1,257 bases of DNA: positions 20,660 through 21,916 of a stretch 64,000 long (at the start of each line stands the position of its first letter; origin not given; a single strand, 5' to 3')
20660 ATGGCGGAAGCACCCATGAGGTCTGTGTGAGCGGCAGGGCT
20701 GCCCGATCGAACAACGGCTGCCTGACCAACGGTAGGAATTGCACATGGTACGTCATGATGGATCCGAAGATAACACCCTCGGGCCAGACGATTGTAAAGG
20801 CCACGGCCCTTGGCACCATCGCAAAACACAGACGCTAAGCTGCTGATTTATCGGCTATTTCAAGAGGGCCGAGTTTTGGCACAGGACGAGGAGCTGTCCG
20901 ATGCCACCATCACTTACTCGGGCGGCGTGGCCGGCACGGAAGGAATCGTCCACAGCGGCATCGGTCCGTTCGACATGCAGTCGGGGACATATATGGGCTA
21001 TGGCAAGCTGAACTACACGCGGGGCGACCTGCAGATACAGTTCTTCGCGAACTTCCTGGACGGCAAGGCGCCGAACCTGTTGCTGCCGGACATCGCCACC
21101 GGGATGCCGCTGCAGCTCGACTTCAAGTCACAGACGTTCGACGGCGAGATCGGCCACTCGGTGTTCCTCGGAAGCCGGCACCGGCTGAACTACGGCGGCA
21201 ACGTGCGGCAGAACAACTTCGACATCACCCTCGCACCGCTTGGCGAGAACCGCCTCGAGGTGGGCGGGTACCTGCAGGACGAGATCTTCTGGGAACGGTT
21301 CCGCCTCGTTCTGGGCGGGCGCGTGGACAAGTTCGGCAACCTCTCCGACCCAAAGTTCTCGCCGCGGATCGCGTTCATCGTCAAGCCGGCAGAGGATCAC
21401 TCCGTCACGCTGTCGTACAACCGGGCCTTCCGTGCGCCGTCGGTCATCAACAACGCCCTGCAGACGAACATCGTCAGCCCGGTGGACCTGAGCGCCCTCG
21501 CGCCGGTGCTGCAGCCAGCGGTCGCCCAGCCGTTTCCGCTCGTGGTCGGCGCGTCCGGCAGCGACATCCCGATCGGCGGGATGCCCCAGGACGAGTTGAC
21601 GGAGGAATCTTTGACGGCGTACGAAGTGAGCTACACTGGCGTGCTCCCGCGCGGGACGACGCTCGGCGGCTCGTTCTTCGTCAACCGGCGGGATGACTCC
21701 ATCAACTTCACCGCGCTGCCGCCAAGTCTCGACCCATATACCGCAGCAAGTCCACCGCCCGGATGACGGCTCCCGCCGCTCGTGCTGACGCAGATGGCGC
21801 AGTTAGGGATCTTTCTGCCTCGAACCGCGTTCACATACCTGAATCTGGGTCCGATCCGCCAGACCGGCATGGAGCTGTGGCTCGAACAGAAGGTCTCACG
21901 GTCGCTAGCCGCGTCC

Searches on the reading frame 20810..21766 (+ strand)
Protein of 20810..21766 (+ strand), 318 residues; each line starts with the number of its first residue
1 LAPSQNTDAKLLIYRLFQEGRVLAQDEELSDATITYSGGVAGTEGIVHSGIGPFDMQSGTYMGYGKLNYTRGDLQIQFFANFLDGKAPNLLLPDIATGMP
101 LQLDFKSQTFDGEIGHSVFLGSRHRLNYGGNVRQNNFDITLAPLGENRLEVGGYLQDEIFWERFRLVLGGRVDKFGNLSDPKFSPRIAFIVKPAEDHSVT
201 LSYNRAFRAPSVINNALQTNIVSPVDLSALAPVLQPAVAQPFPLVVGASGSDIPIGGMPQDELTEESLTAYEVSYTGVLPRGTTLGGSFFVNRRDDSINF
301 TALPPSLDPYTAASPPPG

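Call 52: search_protein_families(library=pfam, max_evalue=0.00001, proteins=[window:20810-21766:+])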
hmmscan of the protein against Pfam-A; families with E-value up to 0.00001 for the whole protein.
window:20810-21766:+ (318 aa): 1 family
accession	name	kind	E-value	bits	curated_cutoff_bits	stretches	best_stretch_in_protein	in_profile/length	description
PF00593.30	TonB_dep_Rec_b-barrel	-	6.3e-20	72.9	27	1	66-308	83-311/436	TonB dependent receptor-like, beta-barrel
